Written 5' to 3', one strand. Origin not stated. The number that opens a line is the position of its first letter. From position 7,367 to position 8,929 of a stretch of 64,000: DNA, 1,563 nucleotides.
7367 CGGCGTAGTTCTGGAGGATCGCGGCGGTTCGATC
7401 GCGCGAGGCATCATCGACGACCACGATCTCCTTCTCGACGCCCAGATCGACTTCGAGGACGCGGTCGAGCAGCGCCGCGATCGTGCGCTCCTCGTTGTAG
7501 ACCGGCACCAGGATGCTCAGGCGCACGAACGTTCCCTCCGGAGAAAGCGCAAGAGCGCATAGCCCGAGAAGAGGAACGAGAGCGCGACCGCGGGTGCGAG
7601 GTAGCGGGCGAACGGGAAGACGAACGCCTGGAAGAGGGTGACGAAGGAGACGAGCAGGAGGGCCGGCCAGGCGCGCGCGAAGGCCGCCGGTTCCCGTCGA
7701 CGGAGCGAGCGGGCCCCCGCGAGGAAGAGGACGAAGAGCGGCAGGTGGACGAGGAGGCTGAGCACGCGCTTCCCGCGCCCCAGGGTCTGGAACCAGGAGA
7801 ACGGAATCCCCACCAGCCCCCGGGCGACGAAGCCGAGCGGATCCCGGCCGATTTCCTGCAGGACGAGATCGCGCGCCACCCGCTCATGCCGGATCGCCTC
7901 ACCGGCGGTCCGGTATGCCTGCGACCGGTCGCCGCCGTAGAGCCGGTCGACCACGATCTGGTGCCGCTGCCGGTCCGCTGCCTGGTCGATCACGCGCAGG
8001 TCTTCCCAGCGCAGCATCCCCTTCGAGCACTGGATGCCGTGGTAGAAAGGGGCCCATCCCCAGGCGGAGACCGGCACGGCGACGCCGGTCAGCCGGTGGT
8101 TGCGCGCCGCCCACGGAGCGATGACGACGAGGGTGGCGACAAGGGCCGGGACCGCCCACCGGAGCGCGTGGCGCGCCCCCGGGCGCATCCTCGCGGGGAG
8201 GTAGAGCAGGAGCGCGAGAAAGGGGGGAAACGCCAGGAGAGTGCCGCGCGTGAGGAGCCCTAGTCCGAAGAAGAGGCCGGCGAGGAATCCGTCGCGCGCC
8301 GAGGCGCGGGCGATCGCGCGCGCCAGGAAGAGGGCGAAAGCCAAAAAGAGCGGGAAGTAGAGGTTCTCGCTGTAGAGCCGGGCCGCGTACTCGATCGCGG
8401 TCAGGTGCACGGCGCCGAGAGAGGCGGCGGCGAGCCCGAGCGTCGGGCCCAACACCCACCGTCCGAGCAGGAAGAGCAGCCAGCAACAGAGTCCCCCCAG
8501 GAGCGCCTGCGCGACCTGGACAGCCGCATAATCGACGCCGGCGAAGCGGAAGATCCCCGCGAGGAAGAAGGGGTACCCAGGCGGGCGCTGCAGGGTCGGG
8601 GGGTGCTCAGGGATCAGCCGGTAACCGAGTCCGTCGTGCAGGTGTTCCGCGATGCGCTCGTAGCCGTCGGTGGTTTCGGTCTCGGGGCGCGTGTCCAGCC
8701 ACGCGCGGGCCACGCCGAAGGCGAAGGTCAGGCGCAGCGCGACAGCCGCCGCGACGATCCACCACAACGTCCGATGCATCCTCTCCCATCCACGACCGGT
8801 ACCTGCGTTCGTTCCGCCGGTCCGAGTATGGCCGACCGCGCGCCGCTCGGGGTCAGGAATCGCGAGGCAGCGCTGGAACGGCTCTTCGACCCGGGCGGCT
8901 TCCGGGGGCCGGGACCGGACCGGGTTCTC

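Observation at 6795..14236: Candidate periplasmic glycosylation cassette: giant Pro/Thr-linker Fn3 protein followed by ArnT/PMT-like GT-C and a polyprenyl-P-sugar GT2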

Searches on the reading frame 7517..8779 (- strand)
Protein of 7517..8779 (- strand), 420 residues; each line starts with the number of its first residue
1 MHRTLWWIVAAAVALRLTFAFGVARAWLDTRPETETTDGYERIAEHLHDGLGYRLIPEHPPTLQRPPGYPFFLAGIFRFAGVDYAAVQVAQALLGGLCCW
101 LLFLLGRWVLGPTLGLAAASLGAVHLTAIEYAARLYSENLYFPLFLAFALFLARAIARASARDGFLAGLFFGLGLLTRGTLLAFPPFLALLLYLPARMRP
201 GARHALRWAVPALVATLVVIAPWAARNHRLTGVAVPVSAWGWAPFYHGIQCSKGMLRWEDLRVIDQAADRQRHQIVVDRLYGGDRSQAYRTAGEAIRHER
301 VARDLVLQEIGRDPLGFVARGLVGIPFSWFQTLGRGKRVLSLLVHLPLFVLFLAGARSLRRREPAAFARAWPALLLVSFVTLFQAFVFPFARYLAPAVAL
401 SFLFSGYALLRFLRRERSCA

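Call 7: search_protein_families(library=pfam, proteins=[window:7517-8779:-], max_evalue=0.01)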
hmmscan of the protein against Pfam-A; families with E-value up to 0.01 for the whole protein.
window:7517-8779:- (420 aa): 1 family
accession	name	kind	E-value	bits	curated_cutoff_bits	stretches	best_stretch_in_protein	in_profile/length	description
PF13231.12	PMT_2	-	1.2e-14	55.3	26.1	1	65-223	2-157/160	Dolichyl-phosphate-mannose-protein mannosyltransferase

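Call 8: search_protein_families(library=ncbifam, proteins=[window:7517-8779:-], max_evalue=0.01)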
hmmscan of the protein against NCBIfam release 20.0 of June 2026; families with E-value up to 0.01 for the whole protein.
window:7517-8779:- (420 aa): 2 families
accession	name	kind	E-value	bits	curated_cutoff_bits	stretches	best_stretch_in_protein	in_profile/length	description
NF009784.2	PRK13279.1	equivalog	0.00075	18.2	567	1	81-225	77-224/539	lipid IV(A) 4-amino-4-deoxy-L-arabinosyltransferase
NF047440.1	LA3751_2_3_fam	subfamily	0.00079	18.4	200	1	66-228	82-241/460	LA_3751/LA_3752 family putative glycosyltransferase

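Call 14: find_homologous_proteins(query=window:7517-8779:-)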
Query window:7517-8779:- (420 aa): 110 proteins with E <= 0.001 among 8000 candidates.
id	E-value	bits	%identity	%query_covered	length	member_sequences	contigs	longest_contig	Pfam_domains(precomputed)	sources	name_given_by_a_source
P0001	1.6e-273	926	100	100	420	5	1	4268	PF13231.13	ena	-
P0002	1.6e-221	754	82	99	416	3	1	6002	PF13231.13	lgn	-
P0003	9.5e-172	590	67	100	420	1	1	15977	PF13231.13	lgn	-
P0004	1.5e-155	537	63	100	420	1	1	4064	PF13231.13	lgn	-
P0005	1.4e-151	524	62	95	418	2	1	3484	PF13231.13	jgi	-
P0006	5.5e-151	522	62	96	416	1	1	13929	PF13231.13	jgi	jgi:4-amino-4-deoxy-L-arabinose transferase-like glycosyltransferase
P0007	6.7e-151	521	59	100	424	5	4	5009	PF13231.13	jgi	jgi:4-amino-4-deoxy-L-arabinose transferase-like glycosyltransferase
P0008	1.1e-150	521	61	93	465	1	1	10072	PF13231.13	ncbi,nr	ncbi:MAG: hypothetical protein GF346_12430 [Candidatus Eisenbacteria bacterium]|nr:hypothetical prot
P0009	2.9e-150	519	60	99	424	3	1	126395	PF13231.13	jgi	jgi:4-amino-4-deoxy-L-arabinose transferase-like glycosyltransferase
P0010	4.1e-150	519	60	97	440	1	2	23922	PF13231.13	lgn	-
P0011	9.3e-150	518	59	100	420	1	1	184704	PF13231.13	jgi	jgi:4-amino-4-deoxy-L-arabinose transferase-like glycosyltransferase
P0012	1.1e-149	517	60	99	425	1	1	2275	PF13231.13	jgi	jgi:4-amino-4-deoxy-L-arabinose transferase-like glycosyltransferase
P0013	2.9e-149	516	60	99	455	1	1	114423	PF13231.13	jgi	jgi:4-amino-4-deoxy-L-arabinose transferase-like glycosyltransferase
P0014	1.8e-148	513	58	99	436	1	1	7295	PF13231.13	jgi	jgi:4-amino-4-deoxy-L-arabinose transferase-like glycosyltransferase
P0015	6.6e-148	512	57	100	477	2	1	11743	PF13231.13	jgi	-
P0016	1.4e-147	510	57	99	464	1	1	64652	PF13231.13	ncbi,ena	-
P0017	7.1e-147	508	58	100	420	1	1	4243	PF13231.13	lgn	-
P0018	1.4e-143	497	58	95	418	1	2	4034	PF13231.13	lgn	-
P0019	1.9e-143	497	59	97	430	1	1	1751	PF13231.13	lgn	-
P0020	3.7e-143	496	59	99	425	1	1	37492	PF13231.13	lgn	-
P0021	1.6e-142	494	57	97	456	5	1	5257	PF13231.13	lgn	-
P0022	6.8e-142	492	58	98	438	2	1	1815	PF13231.13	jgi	-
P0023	1.7e-140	487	57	97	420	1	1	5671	PF13231.13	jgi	jgi:4-amino-4-deoxy-L-arabinose transferase-like glycosyltransferase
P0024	3.2e-140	486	57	95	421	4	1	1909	PF13231.13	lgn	-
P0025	6.2e-140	485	56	99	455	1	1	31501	PF13231.13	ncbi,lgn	-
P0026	2.3e-139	483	56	99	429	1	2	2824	PF13231.13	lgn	-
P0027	3.2e-138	480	58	97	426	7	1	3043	PF13231.13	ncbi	-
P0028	1.7e-136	474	56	99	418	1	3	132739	PF13231.13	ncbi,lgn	-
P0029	4.7e-132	459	55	96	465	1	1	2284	PF13231.13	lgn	-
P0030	5.6e-127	443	53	97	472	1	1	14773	PF13231.13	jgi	jgi:4-amino-4-deoxy-L-arabinose transferase-like glycosyltransferase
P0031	7.7e-126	439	49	98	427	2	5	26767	PF13231.13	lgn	-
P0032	2.6e-117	411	52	96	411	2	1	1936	PF13231.13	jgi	-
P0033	7.7e-115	403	50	97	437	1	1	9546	PF13231.13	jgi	jgi:4-amino-4-deoxy-L-arabinose transferase-like glycosyltransferase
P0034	1.3e-114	402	49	96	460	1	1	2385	PF13231.13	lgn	-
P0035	6.1e-114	400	50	96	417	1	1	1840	PF13231.13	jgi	jgi:4-amino-4-deoxy-L-arabinose transferase-like glycosyltransferase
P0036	6.3e-113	396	50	97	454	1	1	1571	PF13231.13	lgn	-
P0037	1.4e-112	395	50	97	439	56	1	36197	PF13231.13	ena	-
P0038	4.5e-112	394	52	95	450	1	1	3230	PF13231.13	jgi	jgi:4-amino-4-deoxy-L-arabinose transferase-like glycosyltransferase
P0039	4.7e-112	393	49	92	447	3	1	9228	PF13231.13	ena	-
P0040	1.2e-111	392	48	97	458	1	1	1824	PF13231.13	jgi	-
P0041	1.2e-111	392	49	97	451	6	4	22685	PF13231.13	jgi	jgi:4-amino-4-deoxy-L-arabinose transferase-like glycosyltransferase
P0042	3.1e-111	391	49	96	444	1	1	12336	PF13231.13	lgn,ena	-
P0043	3.5e-108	381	47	99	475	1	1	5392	PF13231.13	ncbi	-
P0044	8.9e-108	379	50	96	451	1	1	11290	PF13231.13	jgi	jgi:4-amino-4-deoxy-L-arabinose transferase-like glycosyltransferase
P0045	1.6e-107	379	47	100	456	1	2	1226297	PF13231.13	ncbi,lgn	ncbi:MAG: ArnT family glycosyltransferase [Steroidobacteraceae bacterium]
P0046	7.7e-105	370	47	95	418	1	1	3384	PF13231.13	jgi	jgi:4-amino-4-deoxy-L-arabinose transferase-like glycosyltransferase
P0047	1.5e-103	365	58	73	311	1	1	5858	PF13231.13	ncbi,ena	-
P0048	6.5e-103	363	47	99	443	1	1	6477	PF13231.13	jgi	jgi:4-amino-4-deoxy-L-arabinose transferase-like glycosyltransferase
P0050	4.9e-88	314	50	75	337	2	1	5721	PF13231.13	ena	-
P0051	2.9e-82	295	46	80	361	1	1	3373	PF13231.13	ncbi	ncbi:MAG: glycosyltransferase family 39 protein, partial [Steroidobacteraceae bacterium]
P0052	4.7e-77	278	58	44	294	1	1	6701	PF13231.13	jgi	jgi:4-amino-4-deoxy-L-arabinose transferase-like glycosyltransferase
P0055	2.8e-20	91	26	97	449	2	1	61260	PF13231.13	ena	-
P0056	3.0e-19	88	32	77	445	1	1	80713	PF13231.13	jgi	-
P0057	6.7e-19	87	29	70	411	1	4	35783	PF13231.13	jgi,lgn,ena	-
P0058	1.1e-18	86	34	49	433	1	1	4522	PF02366.25,PF13231.13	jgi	-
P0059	2.7e-17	81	37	53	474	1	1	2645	PF13231.13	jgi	jgi:4-amino-4-deoxy-L-arabinose transferase-like glycosyltransferase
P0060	3.8e-17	81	36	58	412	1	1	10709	PF13231.13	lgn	-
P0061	4.7e-17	80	31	85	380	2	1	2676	PF13231.13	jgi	jgi:4-amino-4-deoxy-L-arabinose transferase-like glycosyltransferase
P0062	2.5e-14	71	36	43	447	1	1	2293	PF13231.13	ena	-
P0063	5.3e-14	70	57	11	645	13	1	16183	PF14559.13,PF13431.13,PF13414.13,PF13371.13,PF00515.35,PF13424.13,PF13176.13,PF13181.13,PF07719.24,PF13231.13,PF13374.13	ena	-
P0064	2.1e-13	68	34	45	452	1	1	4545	PF13231.13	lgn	-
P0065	3.0e-12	65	35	34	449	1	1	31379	PF13231.13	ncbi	ncbi:MAG: glycosyltransferase family 39 protein [Hyphomicrobiales bacterium]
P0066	7.0e-12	63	31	82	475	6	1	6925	PF13231.13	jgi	jgi:Dolichyl-phosphate-mannose-protein mannosyltransferase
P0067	9.6e-12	63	34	51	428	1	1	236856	PF13231.13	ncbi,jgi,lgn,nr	ncbi:MAG TPA: glycosyltransferase family 39 protein [Pyrinomonadaceae bacterium]|jgi:4-amino-4-deoxy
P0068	1.2e-11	63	33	62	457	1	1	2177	PF02366.25,PF13231.13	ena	-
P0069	1.3e-11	63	35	47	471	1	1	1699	PF13231.13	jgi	jgi:MYXO-CTERM domain-containing protein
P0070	1.8e-11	62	35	44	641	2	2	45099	PF13431.13,PF13414.13,PF13176.13,PF13428.13,PF13374.13,PF07721.21,PF14559.13,PF13371.13,PF00515.35,PF13424.13,PF13432.13,PF13181.13,PF07719.24,PF13231.13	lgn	-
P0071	3.6e-11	61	35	46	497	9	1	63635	PF13231.13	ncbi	-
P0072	4.4e-11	61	33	42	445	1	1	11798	PF13231.13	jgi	jgi:dolichyl-phosphate-mannose-protein mannosyltransferase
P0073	5.4e-11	60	31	74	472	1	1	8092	PF13231.13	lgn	-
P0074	1.2e-10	59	26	83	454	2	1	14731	PF13231.13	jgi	jgi:4-amino-4-deoxy-L-arabinose transferase-like glycosyltransferase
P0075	1.6e-10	59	26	89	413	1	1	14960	PF13231.13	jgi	jgi:4-amino-4-deoxy-L-arabinose transferase-like glycosyltransferase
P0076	1.8e-10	59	34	42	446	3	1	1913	PF13231.13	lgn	-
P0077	3.9e-10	58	31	70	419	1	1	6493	PF13231.13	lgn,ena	-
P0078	1.7e-9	56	27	94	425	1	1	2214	PF13231.13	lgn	-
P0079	1.6e-8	52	35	55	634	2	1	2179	PF02366.25,PF13231.13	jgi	jgi:4-amino-4-deoxy-L-arabinose transferase-like glycosyltransferase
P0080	2.6e-8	52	33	20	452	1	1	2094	PF13231.13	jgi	jgi:4-amino-4-deoxy-L-arabinose transferase-like glycosyltransferase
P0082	3.7e-8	51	28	62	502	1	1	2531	PF02366.25,PF13231.13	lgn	-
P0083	7.6e-8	50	33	55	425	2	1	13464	PF13231.13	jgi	jgi:4-amino-4-deoxy-L-arabinose transferase-like glycosyltransferase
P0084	1.0e-7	50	28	51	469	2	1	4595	PF02366.25,PF13231.13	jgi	jgi:4-amino-4-deoxy-L-arabinose transferase-like glycosyltransferase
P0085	2.8e-7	48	34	24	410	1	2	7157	PF13231.13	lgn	-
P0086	2.9e-7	48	37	42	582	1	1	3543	PF13231.13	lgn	-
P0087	2.9e-7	48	35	27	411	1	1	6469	PF13231.13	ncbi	-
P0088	3.8e-7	48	27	92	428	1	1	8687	PF13231.13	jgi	jgi:4-amino-4-deoxy-L-arabinose transferase-like glycosyltransferase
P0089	1.9e-6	45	33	47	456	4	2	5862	PF13231.13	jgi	jgi:hypothetical protein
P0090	2.1e-6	45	32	65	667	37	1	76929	PF14559.13,PF13432.13,PF07719.24,PF13231.13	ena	-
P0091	2.5e-6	45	24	52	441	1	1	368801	PF13231.13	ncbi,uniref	ncbi:ArnT family glycosyltransferase [Herpetosiphon sp. NSE202]|uniref:ArnT family glycosyltransfera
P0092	2.9e-6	45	37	42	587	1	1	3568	PF14559.13,PF13428.13,PF13231.13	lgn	-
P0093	3.7e-6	45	36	19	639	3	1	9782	PF13431.13,PF23914.2,PF13414.13,PF13428.13,PF13374.13,PF14559.13,PF13371.13,PF00515.35,PF13424.13,PF13432.13,PF13181.13,PF07719.24,PF13174.13,PF13231.13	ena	-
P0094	4.5e-6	44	26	54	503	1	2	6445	PF13231.13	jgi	jgi:hypothetical protein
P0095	5.1e-6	44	36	19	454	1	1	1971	PF13231.13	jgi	jgi:4-amino-4-deoxy-L-arabinose transferase-like glycosyltransferase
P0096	6.4e-6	44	28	36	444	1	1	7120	PF13231.13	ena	-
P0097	6.9e-6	44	33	45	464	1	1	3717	PF13231.13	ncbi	-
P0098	9.3e-6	43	32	43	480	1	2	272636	PF13231.13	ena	-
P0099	1.2e-5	43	29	58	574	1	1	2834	PF13231.13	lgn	-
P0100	1.4e-5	43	27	86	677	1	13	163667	PF13431.13,PF13414.13,PF13428.13,PF07721.21,PF14559.13,PF24575.2,PF13371.13,PF00515.35,PF13424.13,PF13432.13,PF13181.13,PF07719.24,PF13174.13,PF13231.13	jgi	jgi:4-amino-4-deoxy-L-arabinose transferase-like glycosyltransferase/Flp pilus assembly protein TadD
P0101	5.2e-5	41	34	44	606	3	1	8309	PF14559.13,PF13414.13,PF00515.35,PF13424.13,PF13176.13,PF13428.13,PF13181.13,PF07719.24,PF13231.13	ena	-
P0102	7.3e-5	40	31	43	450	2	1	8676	PF13231.13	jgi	jgi:4-amino-4-deoxy-L-arabinose transferase-like glycosyltransferase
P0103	8.2e-5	40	27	56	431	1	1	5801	PF13231.13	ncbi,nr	ncbi:MAG: glycosyltransferase family 39 protein [Planctomycetes bacterium]|nr:glycosyltransferase fa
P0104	1.4e-4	39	30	33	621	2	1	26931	PF13231.13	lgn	-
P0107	8.0e-4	37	32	44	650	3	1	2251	PF25063.1,PF13431.13,PF09976.16,PF23914.2,PF13414.13,PF13176.13,PF13428.13,PF13374.13,PF14559.13,PF24575.2,PF13371.13,PF00515.35,PF12895.14,PF13424.13,PF21033.5,PF13432.13,PF13181.13,PF14561.13,PF07719.24,PF13174.13,PF13231.13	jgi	jgi:tetratricopeptide (TPR) repeat protein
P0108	8.1e-4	37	32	31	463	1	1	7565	PF02366.25,PF13231.13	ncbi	-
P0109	9.2e-4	37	27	50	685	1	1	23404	PF03704.24,PF13414.13,PF13374.13,PF07721.21,PF24575.2,PF25068.3,PF00515.35,PF13424.13,PF13429.13,PF14561.13,PF07719.24,PF13174.13,PF13231.13,PF20308.5,PF13431.13,PF23914.2,PF13176.13,PF13428.13,PF25064.2,PF14559.13,PF13371.13,PF17874.8,PF12895.14,PF21033.5,PF13432.13,PF13181.13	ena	-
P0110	9.8e-4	37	25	44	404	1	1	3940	PF13231.13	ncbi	-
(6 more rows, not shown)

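Call 15: find_encoding_contigs(protein=window:7517-8779:-, flank=10000)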
Protein window:7517-8779:- (420 aa): 23 contigs read that carry it; 6 places shown.
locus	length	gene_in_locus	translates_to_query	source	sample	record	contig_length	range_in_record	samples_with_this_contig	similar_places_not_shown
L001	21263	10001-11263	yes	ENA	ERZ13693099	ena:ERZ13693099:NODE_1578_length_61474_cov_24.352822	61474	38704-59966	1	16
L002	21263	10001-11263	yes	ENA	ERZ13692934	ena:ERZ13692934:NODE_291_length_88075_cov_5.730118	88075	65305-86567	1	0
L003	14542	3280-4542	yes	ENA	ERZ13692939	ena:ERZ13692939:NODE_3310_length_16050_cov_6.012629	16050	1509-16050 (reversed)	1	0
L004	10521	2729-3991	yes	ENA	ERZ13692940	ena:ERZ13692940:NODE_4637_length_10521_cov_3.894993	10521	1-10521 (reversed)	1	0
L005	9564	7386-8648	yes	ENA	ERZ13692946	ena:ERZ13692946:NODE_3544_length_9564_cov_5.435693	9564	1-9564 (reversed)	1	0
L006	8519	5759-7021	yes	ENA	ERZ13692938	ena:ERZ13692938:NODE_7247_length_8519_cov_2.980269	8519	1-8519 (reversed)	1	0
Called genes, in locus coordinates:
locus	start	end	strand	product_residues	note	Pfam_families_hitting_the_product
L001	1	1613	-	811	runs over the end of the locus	PF18072:FGAR-AT_linker (weak), PF00586:AIRS, PF02769:AIRS_C, PF00586:AIRS, PF02769:AIRS_C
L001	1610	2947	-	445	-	PF00206:Lyase_1, PF10397:ADSL_C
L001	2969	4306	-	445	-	PF00089:Trypsin, PF13365:Trypsin_2, PF13180:PDZ_2, PF00595:PDZ (weak), PF17820:PDZ_6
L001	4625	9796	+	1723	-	PF16656:Pur_ac_phosph_N (faint), PF25059:FN3_DSCAM-DSCAML_C (faint), PF00041:fn3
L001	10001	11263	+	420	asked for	PF13231:PMT_2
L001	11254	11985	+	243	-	PF00535:Glycos_transf_2, PF13641:Glyco_tranf_2_3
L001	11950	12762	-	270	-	PF01416:PseudoU_synth_1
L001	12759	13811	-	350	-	PF01118:Semialdhyde_dh, PF02774:Semialdhyde_dhC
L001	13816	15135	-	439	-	PF17785:PUA_3, PF10672:Methyltrans_SAM, PF03602:Cons_hypoth95 (weak)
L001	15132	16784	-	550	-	PF20154:LNT_N, PF00795:CN_hydrolase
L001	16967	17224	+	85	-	PF01649:Ribosomal_S20p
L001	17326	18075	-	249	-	PF01113:DapB_N, PF05173:DapB_C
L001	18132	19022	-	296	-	PF00701:DHDPS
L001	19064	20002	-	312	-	PF01678:DAP_epimerase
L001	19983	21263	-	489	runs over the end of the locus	PF13205:Big_5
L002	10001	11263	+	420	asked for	PF13231:PMT_2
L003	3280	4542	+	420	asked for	PF13231:PMT_2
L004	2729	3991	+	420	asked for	PF13231:PMT_2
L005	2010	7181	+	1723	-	PF16656:Pur_ac_phosph_N (faint), PF25059:FN3_DSCAM-DSCAML_C (faint), PF00041:fn3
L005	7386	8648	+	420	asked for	PF13231:PMT_2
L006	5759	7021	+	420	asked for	PF13231:PMT_2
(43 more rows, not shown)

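Call 17: find_related_loci(query=A1, collection=genome_contigs, flank=10000)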
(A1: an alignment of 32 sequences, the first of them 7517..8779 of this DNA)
Query A1 (420 aa) in genome_contigs; peptide patterns used: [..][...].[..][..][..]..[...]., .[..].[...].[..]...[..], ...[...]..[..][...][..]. (x = any residue, [..] = any of these).
64 stretches matched a pattern; 12 encode a relative of the query (tblastn E <= 1e-3); 11 distinct loci.
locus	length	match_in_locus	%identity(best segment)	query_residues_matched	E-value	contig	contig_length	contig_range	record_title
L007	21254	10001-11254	59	1-418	3e-146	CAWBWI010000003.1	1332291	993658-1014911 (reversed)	MAG: Candidatus Eisenbacteria bacterium isolate MFD09730.bin.2.41 genome assembly, contig: contig_1763, whole genome sho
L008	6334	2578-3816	57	8-420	7e-142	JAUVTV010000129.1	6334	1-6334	MAG: Candidatus Eisenbacteria bacterium isolate CSMAG_775 CSMAG_775_k141_1790848_length_6334_cov_7.9751, whole genome sh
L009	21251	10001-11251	56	1-416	3e-127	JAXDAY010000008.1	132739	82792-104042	MAG: Candidatus Eisenbacteria bacterium isolate POMEDNA-B04 Raw1_k127_1078651, whole genome shotgun sequence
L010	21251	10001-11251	48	2-419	1e-119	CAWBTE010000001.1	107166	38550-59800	MAG: uncultured proteobacterium isolate MFD04651.bin.1.26 genome assembly, contig: contig_11785, whole genome shotgun se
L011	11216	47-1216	53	19-407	4e-116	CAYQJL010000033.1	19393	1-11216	MAG TPA_asm: uncultured bacterium isolate SRP067234_co1_21 genome assembly, contig: k99_756808, whole genome shotgun seq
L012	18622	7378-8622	47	8-420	2e-111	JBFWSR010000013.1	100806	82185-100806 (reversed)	MAG: Steroidobacteraceae bacterium isolate CA_2019_TPBF_28 NODE_1835_length_100806_cov_6.207441_TPBF, whole genome shotg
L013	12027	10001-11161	51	8-394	3e-109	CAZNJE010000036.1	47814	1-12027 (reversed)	MAG TPA_asm: uncultured bacterium isolate SRP141376_co4_8 genome assembly, contig: NODE_1328_length_47814_cov_7.923219,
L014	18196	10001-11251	56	1-417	1e-133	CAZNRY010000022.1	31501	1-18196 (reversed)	MAG TPA_asm: uncultured bacterium isolate SRP302447_co3_234 genome assembly, contig: NODE_3804_length_31501_cov_7.209979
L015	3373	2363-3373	46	8-344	4e-88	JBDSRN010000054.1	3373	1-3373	MAG: Steroidobacteraceae bacterium isolate cluster1_bin.511 k127_2545140, whole genome shotgun sequence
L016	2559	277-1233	52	76-394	6e-81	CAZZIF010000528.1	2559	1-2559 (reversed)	MAG TPA_asm: uncultured bacterium isolate SRP332253_co2_114 genome assembly, contig: NODE_50028_length_2559_cov_3.591054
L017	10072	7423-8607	61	19-413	9e-146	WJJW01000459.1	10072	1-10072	MAG: Candidatus Eisenbacteria bacterium isolate Bin_251 k141_4354863, whole genome shotgun sequence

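Call 19: find_encoding_contigs(protein=P0002, flank=10000, max_places=3)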
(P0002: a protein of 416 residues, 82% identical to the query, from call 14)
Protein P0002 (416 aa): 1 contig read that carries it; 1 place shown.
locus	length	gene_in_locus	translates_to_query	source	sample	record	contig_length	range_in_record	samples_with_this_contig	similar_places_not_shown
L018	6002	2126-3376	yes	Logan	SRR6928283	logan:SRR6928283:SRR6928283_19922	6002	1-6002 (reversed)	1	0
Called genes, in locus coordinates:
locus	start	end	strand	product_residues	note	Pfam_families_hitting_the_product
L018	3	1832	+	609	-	?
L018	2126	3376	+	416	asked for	PF13231:PMT_2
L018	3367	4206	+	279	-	PF00535:Glycos_transf_2, PF13641:Glyco_tranf_2_3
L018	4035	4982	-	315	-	PF01416:PseudoU_synth_1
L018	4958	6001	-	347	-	?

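Call 20: find_encoding_contigs(protein=P0003, flank=10000, max_places=3)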
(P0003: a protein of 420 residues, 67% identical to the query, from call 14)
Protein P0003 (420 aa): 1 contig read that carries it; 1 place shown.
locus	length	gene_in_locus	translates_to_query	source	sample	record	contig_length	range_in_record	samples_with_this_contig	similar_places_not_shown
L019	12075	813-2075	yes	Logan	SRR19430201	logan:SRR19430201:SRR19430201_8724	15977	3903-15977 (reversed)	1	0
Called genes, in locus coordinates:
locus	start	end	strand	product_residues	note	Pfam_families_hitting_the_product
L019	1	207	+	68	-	?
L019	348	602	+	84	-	PF01934:HepT-like (weak)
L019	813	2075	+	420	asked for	PF13231:PMT_2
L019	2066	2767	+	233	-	PF00535:Glycos_transf_2, PF12804:NTP_transf_3 (weak), PF13641:Glyco_tranf_2_3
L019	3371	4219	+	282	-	-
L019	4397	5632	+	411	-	PF05569:Peptidase_M56, PF03544:TonB_C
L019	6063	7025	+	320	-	PF00535:Glycos_transf_2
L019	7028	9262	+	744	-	PF04138:GtrA_DPMS_TM, PF20604:DUF6798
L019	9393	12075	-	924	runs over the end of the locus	PF07602:DUF1565 (faint), PF13860:FlgD_ig (weak)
